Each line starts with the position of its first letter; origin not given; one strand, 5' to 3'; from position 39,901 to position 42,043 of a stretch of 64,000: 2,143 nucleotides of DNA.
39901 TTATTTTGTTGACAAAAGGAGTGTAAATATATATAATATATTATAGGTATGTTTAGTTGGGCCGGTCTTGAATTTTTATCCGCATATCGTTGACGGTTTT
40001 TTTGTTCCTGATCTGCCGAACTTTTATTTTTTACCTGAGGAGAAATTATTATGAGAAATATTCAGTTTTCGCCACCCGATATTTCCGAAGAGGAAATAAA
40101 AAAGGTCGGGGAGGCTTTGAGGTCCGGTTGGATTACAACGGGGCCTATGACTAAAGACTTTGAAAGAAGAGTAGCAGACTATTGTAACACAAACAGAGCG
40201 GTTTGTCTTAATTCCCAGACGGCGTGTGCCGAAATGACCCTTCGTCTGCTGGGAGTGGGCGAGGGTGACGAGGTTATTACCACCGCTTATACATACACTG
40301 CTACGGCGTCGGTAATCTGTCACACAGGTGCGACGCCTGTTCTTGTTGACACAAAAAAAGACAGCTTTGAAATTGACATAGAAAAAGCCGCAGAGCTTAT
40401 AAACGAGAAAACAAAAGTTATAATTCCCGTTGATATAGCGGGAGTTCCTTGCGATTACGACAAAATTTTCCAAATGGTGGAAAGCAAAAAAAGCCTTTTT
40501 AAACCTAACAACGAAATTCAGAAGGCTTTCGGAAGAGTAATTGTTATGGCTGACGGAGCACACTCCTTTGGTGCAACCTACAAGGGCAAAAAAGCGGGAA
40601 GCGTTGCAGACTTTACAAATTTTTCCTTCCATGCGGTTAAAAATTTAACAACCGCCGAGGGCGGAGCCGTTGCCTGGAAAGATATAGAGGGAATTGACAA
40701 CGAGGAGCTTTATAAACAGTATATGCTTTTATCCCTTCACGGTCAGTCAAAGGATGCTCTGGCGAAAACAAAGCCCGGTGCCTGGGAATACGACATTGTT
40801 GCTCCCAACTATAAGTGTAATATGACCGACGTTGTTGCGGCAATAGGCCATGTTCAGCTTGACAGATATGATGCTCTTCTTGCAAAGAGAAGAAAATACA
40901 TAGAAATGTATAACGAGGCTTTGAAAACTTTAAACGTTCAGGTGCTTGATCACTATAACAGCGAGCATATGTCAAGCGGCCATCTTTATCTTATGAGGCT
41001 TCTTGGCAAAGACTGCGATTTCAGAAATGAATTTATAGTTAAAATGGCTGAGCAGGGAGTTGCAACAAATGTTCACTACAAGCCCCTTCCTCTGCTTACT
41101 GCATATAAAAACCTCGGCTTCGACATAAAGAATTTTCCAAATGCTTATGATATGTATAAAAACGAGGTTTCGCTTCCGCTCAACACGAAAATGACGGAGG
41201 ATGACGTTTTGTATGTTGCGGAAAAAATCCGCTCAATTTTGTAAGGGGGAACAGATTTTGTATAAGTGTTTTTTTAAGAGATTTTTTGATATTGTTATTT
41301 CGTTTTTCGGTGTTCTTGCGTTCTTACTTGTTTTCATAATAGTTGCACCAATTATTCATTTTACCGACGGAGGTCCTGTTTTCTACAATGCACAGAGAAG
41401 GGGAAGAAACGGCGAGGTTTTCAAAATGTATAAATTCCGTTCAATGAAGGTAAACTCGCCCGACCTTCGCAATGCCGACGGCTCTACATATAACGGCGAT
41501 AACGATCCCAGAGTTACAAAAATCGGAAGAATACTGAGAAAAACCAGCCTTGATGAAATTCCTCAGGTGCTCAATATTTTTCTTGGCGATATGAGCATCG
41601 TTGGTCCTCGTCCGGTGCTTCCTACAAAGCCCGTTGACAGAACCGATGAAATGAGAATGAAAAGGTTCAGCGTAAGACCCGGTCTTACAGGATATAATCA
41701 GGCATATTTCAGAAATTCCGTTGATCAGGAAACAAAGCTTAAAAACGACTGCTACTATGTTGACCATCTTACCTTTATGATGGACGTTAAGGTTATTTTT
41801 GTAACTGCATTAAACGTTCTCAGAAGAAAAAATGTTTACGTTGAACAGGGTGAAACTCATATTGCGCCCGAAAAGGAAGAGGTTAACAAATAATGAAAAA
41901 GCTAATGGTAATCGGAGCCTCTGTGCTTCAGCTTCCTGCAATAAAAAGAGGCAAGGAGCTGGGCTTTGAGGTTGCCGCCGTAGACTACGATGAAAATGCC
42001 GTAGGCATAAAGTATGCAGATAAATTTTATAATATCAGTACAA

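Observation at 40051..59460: Glycan locus with three ATP-grasp ligases and an MmgE/PrpD enzyme: predicted amide-linked, non-acetyl decoration of a 4-amino sugar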

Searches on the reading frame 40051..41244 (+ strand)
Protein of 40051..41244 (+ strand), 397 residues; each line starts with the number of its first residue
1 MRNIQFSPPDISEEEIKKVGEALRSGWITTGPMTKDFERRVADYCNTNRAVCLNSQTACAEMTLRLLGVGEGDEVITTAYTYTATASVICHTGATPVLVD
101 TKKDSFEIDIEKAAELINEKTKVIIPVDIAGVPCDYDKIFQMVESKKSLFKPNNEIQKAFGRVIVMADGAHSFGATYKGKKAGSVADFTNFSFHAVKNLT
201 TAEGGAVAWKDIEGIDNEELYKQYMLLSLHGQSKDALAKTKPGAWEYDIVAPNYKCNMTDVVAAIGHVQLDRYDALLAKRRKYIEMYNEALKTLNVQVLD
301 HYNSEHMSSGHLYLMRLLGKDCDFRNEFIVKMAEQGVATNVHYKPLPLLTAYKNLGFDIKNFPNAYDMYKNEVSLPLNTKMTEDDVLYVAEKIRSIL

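Call 3: search_protein_families(library=pfam, proteins=[window:40051-41244:+], max_evalue=0.01)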
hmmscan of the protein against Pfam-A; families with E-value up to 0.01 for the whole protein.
window:40051-41244:+ (397 aa): 3 families
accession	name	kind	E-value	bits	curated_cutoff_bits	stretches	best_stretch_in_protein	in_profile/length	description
PF01041.23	DegT_DnrJ_EryC1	-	4.1e-94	316.2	19.8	1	10-394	2-360/360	DegT/DnrJ/EryC1/StrS aminotransferase family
PF00155.27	Aminotran_1_2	-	3.9e-08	33.3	19.7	1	23-125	31-151/361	Aminotransferase class I and II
PF01053.26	Cys_Met_Meta_PP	-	5.8e-05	22.2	27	1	31-124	51-141/381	Cys/Met metabolism PLP-dependent enzyme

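Call 7: search_protein_families(library=ncbifam, proteins=[window:40051-41244:+], max_evalue=0.001)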
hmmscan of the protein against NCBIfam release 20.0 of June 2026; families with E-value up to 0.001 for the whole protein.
window:40051-41244:+ (397 aa): 15 families
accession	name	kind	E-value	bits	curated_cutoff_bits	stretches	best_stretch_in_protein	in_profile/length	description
TIGR03588.1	PseC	equivalog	4.9e-86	289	423.5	1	4-397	2-380/380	UDP-4-amino-4,6-dideoxy-N-acetyl-beta-L-altrosamine transaminase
NF008658.2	PRK11658.1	equivalog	1.5e-76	257.5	631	1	4-396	5-376/379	UDP-4-amino-4-deoxy-L-arabinose aminotransferase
NF008687.0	PRK11706.1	equivalog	1.7e-54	185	375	1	4-396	2-373/375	dTDP-4-amino-4,6-dideoxygalactose transaminase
TIGR04181.1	NHT_00031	hypoth_equivalog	7.6e-50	169.8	420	1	4-376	1-357/359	LegC family aminotransferase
TIGR02379.1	ECA_wecE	subfamily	1.7e-42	145.5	434.85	1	4-394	2-372/376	dTDP-4-amino-4,6-dideoxy-D-glucose transaminase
TIGR04427.1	PLP_DesI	equivalog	6.2e-31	107.9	650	1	18-394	37-380/390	dTDP-4-dehydro-6-deoxyglucose aminotransferase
NF011936.0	PRK15407.1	equivalog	2.9e-30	105.4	423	2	5-211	38-237/440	lipopolysaccharide biosynthesis protein RfbH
NF005817.0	PRK07683.1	equivalog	3.6e-08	32.5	575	1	54-132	96-176/387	aminotransferase A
NF004975.0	PRK06348.1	equivalog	8.3e-07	28.3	549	1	51-125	91-167/384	pyridoxal phosphate-dependent aminotransferase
NF005305.0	PRK06836.1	equivalog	4.7e-06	26.1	376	1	62-125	113-175/396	pyridoxal phosphate-dependent aminotransferase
NF006488.0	PRK08912.1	equivalog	3e-05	23.1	498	1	66-125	104-164/387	aminotransferase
NF006569.0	PRK09082.1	subfamily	3.1e-05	23.2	420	1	51-125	94-168/386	methionine aminotransferase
NF041364.1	GntC_guanitoxin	equivalog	3.3e-05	22.9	415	1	69-125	81-139/356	guanitoxin biosynthesis PLP-dependent (S)-gamma-hydroxy-L-arginine cyclodehydratase GntC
NF005816.0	PRK07682.1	equivalog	0.00029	19.6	620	1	56-125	99-168/390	aminotransferase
NF009079.0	PRK12414.1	subfamily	0.00072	18.7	481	0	69-125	111-167/384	methionine aminotransferase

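Call 62: search_solved_structures(query=window:40051-41244:+, max_evalue=1e-30)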
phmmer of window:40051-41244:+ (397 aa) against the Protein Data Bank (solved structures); distinct sequences matched with E-value up to 1e-30: 17.
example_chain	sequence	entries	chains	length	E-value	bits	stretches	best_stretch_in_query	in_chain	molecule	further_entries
6ewj_A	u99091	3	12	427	3.9e-151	506.5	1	3-395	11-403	Putative capsular polysaccharide biosynthesis protein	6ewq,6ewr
4lc3_A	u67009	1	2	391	1.5e-63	218.3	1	5-395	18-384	Putative UDP-4-amino-4-deoxy-l-arabinose--oxoglutarate aminotransferase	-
1mdo_A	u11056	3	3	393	1.7e-55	191.8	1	4-389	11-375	ArnB aminotransferase | UDP-4-amino-4-deoxy-L-arabinose--oxoglutarate aminotransferase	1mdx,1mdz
4oca_A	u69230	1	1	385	1.1e-54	189.1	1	4-389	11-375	UDP-4-amino-4-deoxy-L-arabinose--oxoglutarate aminotransferase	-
8sng_A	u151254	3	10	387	6.7e-53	183.2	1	4-390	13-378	UDP-4-amino-4-deoxy-L-arabinose--oxoglutarate aminotransferase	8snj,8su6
3bn1_A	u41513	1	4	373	9.1e-45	156.5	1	5-389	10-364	Perosamine synthetase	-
3dr7_A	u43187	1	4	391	1.1e-44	156.2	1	5-389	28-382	Putative perosamine synthetase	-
7b0m_AAA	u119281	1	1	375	1.8e-44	155.5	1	5-397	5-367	Sugar aminotransferase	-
3dr4_A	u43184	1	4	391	7.4e-44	153.5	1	5-389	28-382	Putative perosamine synthetase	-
2fn6_A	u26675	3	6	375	1e-37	133.3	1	1-392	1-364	AMINOTRANSFERASE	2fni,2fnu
3frk_A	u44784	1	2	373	1.8e-36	129.1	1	10-394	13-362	QdtB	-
5uid_A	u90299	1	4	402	2.1e-36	128.9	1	6-395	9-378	Aminotransferase TlmJ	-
9bgp_A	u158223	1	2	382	1.2e-35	126.5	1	4-395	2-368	aminotransferase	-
7b0d_A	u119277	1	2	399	1.7e-35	126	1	10-391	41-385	Glutamine--scyllo-inositol transaminase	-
9bgr_A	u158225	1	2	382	7.9e-35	123.7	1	4-395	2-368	aminotransferase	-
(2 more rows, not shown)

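Call 64: search_solved_structures(query=window:40051-41244:+, max_evalue=1e-100, show_alignments=1)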
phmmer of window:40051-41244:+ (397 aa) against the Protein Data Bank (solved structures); distinct sequences matched with E-value up to 1e-100: 1.
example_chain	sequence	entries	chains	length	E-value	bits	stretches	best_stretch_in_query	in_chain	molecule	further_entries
6ewj_A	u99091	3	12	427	3.9e-151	506.5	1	3-395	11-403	Putative capsular polysaccharide biosynthesis protein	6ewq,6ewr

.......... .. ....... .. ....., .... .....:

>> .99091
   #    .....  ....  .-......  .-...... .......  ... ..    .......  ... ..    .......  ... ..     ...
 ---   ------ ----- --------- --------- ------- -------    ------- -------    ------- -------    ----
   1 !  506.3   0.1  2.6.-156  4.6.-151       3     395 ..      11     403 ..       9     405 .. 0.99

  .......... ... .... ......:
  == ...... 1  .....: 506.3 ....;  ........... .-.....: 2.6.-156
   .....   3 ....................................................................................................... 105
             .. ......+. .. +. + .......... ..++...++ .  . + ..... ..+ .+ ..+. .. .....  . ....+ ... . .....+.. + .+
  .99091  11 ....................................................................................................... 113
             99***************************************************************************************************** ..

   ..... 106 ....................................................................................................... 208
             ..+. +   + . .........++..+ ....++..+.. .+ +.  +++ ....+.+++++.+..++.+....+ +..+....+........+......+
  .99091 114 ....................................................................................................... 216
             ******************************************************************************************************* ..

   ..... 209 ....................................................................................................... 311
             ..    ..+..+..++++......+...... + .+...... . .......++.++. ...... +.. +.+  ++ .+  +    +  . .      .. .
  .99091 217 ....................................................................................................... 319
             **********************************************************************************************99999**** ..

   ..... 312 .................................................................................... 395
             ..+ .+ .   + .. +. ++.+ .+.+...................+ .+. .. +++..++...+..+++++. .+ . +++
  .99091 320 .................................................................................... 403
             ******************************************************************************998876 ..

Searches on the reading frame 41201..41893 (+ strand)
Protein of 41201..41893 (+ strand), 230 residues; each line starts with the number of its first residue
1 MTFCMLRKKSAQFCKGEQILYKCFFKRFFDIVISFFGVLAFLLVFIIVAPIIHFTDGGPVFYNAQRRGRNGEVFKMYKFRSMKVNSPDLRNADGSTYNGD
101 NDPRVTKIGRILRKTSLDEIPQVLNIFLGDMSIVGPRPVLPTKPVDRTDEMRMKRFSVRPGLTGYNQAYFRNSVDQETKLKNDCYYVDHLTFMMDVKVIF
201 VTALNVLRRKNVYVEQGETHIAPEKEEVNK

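Call 3: search_protein_families(library=pfam, proteins=[window:41201-41893:+], max_evalue=0.01)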
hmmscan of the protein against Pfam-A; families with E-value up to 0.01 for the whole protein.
window:41201-41893:+ (230 aa): 1 family
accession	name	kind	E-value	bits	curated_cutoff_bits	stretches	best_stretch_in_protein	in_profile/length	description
PF02397.22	Bac_transf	-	7.8e-60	201.9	27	1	26-207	1-178/179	Bacterial sugar transferase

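Call 7: search_protein_families(library=ncbifam, proteins=[window:41201-41893:+], max_evalue=0.001)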
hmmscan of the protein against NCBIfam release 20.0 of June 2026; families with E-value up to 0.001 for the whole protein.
window:41201-41893:+ (230 aa): 10 families
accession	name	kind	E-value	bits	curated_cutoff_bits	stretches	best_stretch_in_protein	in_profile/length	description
TIGR03025.1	EPS_sugtrans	subfamily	1.3e-68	232.3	295.55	1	24-213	256-445/445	exopolysaccharide biosynthesis polyprenyl glycosylphosphotransferase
TIGR03023.1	WcaJ_sugtrans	equivalog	8.9e-59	199.9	410.75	1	22-213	259-453/453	undecaprenyl-phosphate glucose phosphotransferase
TIGR03022.1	WbaP_sugtrans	subfamily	3.4e-53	181.5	403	1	24-213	257-456/456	undecaprenyl-phosphate galactose phosphotransferase WbaP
TIGR03013.1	EpsB_2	subfamily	2.1e-46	158.9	393.35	1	20-207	249-437/443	TIGR03013 family XrtA/PEP-CTERM system glycosyltransferase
NF041877.1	EPS_EpsZ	equivalog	2.5e-46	158.3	800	1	24-206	264-452/459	exopolysaccharide biosynthesis polyisoprenyl-phosphate hexose-1-phosphate transferase EpsZ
NF052601.1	undeca_RfbP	equivalog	6e-44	150.1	330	1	17-207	36-236/244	undecaprenyl-phosphate galactose phosphotransferase family protein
NF011751.0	PRK15204.1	equivalog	1e-38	133.2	907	1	23-213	277-476/476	undecaprenyl-phosphate galactose phosphotransferase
NF007518.0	PRK10124.1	equivalog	7e-36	123.9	684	1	24-212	272-463/464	undecaprenyl-phosphate glucose phosphotransferase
NF050817.1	PolSacchBiosHfsE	equivalog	4.7e-33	114.6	750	1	21-204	267-457/467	polysaccharide biosynthesis protein HfsE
NF045514.1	glycotran_HepC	equivalog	1.3e-18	67.1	140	1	15-139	106-212/220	heterocyst development glycosyltransferase HepC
